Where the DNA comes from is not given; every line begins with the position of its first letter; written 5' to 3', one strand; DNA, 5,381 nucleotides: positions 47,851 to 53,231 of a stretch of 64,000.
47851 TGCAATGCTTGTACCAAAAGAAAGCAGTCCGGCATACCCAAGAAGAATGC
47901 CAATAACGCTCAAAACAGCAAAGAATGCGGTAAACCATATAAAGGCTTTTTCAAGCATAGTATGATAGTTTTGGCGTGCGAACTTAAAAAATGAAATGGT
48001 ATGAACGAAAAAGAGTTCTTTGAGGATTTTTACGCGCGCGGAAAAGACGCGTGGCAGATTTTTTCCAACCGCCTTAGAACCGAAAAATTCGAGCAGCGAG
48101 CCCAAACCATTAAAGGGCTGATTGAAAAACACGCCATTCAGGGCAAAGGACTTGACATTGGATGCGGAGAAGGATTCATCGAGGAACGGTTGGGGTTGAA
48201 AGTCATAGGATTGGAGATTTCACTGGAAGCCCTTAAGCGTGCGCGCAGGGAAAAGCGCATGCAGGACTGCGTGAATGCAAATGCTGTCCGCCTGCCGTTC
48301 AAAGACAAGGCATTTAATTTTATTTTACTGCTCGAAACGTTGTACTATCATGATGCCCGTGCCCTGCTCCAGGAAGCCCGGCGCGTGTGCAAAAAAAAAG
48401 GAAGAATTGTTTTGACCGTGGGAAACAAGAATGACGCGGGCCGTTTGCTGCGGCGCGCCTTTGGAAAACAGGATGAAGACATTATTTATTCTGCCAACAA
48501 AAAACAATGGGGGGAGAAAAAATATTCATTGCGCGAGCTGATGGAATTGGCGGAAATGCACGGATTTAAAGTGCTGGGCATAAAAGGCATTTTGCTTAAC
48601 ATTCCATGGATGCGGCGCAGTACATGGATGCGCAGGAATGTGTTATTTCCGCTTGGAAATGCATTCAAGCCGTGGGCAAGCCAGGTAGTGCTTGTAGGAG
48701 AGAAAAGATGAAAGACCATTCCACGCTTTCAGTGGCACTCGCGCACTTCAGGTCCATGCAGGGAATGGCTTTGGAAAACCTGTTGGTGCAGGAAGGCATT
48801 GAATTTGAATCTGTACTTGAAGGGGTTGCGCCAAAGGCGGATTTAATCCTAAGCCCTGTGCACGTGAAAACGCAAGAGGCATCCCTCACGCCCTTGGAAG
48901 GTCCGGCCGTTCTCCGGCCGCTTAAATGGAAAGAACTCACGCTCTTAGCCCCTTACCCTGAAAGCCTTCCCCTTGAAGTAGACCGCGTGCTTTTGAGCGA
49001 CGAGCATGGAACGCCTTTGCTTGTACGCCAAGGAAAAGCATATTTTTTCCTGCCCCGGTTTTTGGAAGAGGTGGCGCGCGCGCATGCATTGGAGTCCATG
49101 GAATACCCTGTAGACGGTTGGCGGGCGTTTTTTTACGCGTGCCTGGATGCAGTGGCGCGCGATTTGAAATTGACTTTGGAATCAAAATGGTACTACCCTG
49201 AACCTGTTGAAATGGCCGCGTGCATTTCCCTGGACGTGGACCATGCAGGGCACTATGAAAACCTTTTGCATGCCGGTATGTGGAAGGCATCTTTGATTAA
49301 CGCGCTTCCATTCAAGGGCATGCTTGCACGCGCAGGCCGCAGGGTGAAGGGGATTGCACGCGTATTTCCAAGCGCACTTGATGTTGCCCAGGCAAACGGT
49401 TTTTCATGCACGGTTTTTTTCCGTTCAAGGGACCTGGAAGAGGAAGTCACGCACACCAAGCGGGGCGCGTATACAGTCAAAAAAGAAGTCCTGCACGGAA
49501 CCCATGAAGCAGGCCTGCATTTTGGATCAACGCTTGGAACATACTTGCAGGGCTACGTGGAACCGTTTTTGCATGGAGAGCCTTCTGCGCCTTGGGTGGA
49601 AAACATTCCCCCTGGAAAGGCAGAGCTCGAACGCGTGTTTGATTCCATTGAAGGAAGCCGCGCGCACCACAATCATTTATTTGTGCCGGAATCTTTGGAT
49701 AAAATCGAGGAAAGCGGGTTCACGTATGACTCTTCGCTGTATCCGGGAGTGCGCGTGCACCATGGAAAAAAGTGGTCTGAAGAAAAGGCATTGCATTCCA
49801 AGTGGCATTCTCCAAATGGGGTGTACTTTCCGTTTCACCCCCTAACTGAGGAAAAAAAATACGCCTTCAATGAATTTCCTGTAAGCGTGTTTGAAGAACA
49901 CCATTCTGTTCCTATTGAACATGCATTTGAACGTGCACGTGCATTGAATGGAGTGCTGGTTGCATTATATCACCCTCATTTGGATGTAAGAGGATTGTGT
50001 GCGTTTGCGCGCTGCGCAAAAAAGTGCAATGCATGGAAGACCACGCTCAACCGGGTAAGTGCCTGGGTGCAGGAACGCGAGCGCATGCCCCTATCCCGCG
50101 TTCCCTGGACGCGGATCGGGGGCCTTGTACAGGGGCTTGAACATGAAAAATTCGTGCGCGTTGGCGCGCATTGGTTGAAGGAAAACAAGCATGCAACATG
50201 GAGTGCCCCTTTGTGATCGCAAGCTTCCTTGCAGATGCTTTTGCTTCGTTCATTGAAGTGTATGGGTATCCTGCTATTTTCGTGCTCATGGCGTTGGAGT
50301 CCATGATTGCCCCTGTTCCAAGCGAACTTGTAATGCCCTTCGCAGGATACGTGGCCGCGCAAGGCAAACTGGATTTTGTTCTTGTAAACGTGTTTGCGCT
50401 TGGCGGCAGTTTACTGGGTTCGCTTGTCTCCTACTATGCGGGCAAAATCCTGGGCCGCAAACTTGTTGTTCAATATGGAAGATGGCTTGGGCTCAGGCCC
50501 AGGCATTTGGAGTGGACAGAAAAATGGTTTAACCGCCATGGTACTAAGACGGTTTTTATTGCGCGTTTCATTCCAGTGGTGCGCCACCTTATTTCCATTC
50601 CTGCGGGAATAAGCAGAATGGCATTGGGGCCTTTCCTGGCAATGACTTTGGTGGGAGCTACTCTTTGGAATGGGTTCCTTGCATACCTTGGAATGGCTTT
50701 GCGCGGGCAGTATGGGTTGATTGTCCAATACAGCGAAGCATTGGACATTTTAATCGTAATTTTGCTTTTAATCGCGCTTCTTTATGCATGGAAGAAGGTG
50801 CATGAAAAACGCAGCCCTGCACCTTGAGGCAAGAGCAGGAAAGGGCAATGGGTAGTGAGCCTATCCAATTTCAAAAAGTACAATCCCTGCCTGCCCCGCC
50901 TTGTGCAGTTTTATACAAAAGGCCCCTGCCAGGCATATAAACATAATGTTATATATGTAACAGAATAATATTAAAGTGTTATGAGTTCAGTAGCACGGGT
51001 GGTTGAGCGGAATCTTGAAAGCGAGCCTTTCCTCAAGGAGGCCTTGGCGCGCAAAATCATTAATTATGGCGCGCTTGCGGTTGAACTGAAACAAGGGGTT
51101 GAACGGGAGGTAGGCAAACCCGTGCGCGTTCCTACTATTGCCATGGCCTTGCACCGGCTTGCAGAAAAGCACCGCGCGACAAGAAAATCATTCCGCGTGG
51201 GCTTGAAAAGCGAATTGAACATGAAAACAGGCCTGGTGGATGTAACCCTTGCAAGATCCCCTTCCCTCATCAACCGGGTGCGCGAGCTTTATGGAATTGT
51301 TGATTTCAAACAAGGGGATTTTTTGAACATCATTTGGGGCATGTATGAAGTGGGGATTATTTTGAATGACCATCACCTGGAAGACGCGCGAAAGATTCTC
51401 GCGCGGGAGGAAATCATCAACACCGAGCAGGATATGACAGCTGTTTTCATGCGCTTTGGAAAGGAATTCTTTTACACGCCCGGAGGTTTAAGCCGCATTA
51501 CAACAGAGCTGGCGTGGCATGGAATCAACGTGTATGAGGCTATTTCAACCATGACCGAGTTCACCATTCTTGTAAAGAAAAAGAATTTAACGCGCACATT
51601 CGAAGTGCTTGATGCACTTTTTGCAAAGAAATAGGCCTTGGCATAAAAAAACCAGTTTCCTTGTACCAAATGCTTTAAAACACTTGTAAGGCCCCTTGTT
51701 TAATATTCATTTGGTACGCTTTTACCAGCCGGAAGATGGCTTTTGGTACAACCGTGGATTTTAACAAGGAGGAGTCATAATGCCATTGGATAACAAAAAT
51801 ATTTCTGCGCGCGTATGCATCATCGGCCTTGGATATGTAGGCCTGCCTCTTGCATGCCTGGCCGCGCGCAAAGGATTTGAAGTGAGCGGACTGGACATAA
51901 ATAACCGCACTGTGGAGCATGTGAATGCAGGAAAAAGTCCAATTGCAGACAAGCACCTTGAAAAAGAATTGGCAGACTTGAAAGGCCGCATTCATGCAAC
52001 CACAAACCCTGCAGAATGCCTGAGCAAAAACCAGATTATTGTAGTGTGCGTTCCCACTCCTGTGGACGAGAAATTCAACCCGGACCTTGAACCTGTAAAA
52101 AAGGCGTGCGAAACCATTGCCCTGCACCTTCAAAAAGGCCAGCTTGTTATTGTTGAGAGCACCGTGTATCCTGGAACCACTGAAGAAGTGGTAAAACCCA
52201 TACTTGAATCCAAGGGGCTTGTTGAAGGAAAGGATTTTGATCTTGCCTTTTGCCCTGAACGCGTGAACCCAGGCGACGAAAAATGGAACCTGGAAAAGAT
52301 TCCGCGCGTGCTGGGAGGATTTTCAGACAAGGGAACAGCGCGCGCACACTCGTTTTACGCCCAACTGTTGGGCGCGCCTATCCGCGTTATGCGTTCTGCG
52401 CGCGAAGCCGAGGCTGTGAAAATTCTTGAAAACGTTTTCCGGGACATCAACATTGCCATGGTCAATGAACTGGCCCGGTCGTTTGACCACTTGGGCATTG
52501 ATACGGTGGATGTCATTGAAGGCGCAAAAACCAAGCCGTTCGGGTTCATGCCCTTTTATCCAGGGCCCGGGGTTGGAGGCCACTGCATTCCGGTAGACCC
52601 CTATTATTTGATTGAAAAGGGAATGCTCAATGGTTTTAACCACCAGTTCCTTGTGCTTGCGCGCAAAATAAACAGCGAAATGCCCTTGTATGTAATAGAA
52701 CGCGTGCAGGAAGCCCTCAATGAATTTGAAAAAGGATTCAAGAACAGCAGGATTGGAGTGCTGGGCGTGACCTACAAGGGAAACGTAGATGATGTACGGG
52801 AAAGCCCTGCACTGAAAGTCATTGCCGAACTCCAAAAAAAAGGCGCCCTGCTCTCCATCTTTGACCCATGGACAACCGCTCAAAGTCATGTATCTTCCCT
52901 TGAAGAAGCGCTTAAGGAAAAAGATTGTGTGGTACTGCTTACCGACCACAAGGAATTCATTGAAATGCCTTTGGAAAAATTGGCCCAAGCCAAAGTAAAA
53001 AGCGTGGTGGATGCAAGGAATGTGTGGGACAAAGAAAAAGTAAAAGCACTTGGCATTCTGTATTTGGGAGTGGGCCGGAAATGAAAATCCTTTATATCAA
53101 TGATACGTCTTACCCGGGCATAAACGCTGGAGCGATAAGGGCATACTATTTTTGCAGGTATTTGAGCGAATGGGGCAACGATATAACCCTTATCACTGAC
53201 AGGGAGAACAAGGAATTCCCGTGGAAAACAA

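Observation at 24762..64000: Glycan-assembly supercluster next to aglB carrying five B12-binding radical SAM genes plus one SPASM radical SAM gene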

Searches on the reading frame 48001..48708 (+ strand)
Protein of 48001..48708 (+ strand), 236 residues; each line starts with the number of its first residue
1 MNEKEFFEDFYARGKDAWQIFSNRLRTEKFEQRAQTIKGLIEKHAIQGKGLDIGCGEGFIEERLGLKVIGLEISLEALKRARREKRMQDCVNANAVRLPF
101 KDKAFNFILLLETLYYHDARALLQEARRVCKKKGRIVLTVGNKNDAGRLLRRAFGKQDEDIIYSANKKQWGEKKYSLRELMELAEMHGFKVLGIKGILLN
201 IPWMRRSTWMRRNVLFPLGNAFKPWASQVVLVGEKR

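Call 5: search_protein_families(library=pfam, proteins=[window:48001-48708:+], max_evalue=0.001)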
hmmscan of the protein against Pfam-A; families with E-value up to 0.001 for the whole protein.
window:48001-48708:+ (236 aa): 7 families
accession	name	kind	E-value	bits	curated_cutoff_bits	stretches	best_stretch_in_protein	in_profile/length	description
PF08241.18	Methyltransf_11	-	2.1e-16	60.8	21.2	1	51-138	1-95/95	Methyltransferase domain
PF13649.12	Methyltransf_25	-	3.6e-12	47.2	27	1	51-134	2-97/97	Methyltransferase domain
PF13489.12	Methyltransf_23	-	9.6e-12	45.4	27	1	40-192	16-162/164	Methyltransferase domain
PF13847.12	Methyltransf_31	-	2.5e-10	40.7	27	1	51-142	8-113/145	Methyltransferase domain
PF08242.18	Methyltransf_12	-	3.6e-07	31.3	30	1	51-136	1-98/98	Methyltransferase domain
PF05175.20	MTS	-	3.2e-05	24.1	23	1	43-157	29-157/170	Methyltransferase small domain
PF01209.24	Ubie_methyltran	-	0.00046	20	20.1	1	66-138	73-151/233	ubiE/COQ5 methyltransferase family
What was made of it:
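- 48001..48711 (+): Class-I SAM methyltransferase (MT_d). Pfam Methyltransf_11 (call 5).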

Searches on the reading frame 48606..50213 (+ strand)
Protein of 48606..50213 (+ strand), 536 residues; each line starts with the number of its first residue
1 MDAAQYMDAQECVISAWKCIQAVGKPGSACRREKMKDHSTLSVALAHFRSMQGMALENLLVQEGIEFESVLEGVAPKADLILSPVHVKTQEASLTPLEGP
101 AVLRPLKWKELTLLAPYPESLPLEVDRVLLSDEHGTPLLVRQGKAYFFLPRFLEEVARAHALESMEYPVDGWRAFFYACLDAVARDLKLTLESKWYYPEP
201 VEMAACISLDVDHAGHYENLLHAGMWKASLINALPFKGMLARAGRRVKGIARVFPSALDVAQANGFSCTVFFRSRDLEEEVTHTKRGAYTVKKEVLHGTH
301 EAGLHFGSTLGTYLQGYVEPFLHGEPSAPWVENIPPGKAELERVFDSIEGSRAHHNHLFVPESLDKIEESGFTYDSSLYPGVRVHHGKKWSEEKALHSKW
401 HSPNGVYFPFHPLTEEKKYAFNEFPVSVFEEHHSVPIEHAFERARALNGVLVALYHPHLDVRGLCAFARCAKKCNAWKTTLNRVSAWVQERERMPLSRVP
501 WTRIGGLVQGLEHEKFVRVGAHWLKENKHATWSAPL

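Call 5: search_protein_families(library=pfam, proteins=[window:48606-50213:+], max_evalue=0.001)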
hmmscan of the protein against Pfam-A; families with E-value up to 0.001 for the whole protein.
window:48606-50213:+ (536 aa): 0 families

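Call 8: search_protein_families(library=ncbifam, proteins=[window:48606-50213:+], max_evalue=0.001)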
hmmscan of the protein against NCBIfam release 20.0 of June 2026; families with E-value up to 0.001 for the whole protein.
window:48606-50213:+ (536 aa): 0 families

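Call 47: search_protein_families(library=pfam, proteins=[window:48606-50213:+], max_evalue=5)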
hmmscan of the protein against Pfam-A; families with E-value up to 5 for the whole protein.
window:48606-50213:+ (536 aa): 0 families
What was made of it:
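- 48606..50216 (+): Soluble protein of unknown family (up to 536 aa). No hit in Pfam or NCBIfam (calls 5, 8, 47).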

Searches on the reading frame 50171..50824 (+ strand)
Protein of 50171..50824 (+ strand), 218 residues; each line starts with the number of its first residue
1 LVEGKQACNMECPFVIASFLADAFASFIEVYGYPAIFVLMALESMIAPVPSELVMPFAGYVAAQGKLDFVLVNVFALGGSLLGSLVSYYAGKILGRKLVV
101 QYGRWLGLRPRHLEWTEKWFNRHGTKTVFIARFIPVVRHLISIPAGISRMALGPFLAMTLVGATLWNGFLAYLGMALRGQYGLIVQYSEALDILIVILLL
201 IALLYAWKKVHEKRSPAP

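Call 5: search_protein_families(library=pfam, proteins=[window:50171-50824:+], max_evalue=0.001)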
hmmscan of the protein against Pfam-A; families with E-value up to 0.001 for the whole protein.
window:50171-50824:+ (218 aa): 1 family
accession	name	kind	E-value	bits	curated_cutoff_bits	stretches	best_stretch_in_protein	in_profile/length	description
PF09335.16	VTT_dom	-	6.4e-25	88.4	33.9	1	49-175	1-122/123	VTT domain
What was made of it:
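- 50171..50827 (+): DedA/VTT-domain membrane protein. Pfam VTT_dom 88 bits (call 5).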

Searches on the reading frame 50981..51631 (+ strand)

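Call 5: search_protein_families(library=pfam, proteins=[window:50981-51631:+], max_evalue=0.001)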
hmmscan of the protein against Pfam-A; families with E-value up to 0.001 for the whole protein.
window:50981-51631:+ (217 aa): 2 families
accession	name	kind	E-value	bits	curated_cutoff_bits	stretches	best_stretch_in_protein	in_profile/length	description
PF24367.1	DUF7523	-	4.7e-05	24.2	27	1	3-82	1-75/158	Family of unknown function (DUF7523)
PF13840.12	ACT_7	-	0.00032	20.9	27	1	164-210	18-63/65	ACT domain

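Call 47: search_protein_families(library=pfam, proteins=[window:50981-51631:+], max_evalue=5)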
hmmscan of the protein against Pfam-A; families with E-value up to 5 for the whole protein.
window:50981-51631:+ (217 aa): 3 families
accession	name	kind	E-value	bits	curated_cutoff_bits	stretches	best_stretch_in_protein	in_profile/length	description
PF24367.1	DUF7523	-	4.7e-05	24.2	27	1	3-82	1-75/158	Family of unknown function (DUF7523)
PF13840.12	ACT_7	-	0.00032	20.9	27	1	164-210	18-63/65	ACT domain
PF01842.31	ACT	-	0.033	14.4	27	1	167-184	11-28/66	ACT domain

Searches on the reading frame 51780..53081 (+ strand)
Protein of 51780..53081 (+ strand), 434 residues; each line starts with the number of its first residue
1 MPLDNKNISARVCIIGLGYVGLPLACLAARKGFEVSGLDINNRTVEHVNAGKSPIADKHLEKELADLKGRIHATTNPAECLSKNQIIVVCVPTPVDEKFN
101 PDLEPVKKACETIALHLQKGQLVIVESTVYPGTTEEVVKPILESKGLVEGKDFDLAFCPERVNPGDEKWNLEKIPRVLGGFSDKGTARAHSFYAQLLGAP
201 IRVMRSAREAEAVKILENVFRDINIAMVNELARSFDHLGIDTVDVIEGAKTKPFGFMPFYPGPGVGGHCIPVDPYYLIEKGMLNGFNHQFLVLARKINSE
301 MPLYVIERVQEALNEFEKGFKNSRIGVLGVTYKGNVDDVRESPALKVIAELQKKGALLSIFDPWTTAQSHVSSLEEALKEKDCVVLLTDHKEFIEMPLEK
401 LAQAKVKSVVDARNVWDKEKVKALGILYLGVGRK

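Call 6: search_protein_families(library=pfam, proteins=[window:51780-53081:+], max_evalue=0.001)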
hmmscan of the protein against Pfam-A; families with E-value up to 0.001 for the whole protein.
window:51780-53081:+ (434 aa): 8 families
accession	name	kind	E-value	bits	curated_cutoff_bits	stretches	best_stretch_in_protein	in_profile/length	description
PF03721.20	UDPG_MGDP_dh_N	-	2.9e-48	164.3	27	1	11-187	2-181/187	UDP-glucose/GDP-mannose dehydrogenase family, NAD binding domain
PF00984.24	UDPG_MGDP_dh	-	6.4e-28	97.1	25.4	1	208-299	1-93/94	UDP-glucose/GDP-mannose dehydrogenase family, central domain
PF03720.21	UDPG_MGDP_dh_C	-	1.5e-26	93.2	30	1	326-418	1-103/103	UDP-glucose/GDP-mannose dehydrogenase family, UDP binding domain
PF03446.21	NAD_binding_2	-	8.5e-10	39.3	21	1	12-141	2-107/161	NAD binding domain of 6-phosphogluconate dehydrogenase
PF01210.29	NAD_Gly3P_dh_N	-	5.8e-08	33.3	23.1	1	12-121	2-106/158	NAD-dependent glycerol-3-phosphate dehydrogenase N-terminus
PF03807.23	F420_oxidored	-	6.5e-05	23.9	21.6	0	11-103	1-79/94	NADP oxidoreductase coenzyme F420-dependent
PF02737.24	3HCDH_N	-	0.00026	21.4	22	1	12-90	2-85/180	3-hydroxyacyl-CoA dehydrogenase, NAD binding domain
PF01262.27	AlaDh_PNT_C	-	0.00053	19.9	23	0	9-57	28-78/214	Alanine dehydrogenase/PNT, C-terminal domain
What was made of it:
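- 51780..53084 (+): Nucleotide-sugar 6-dehydrogenase; first gene of the operon that ends in rS4-rS5. Pfam UDPG_MGDP_dh N, central and C domains (call 6).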
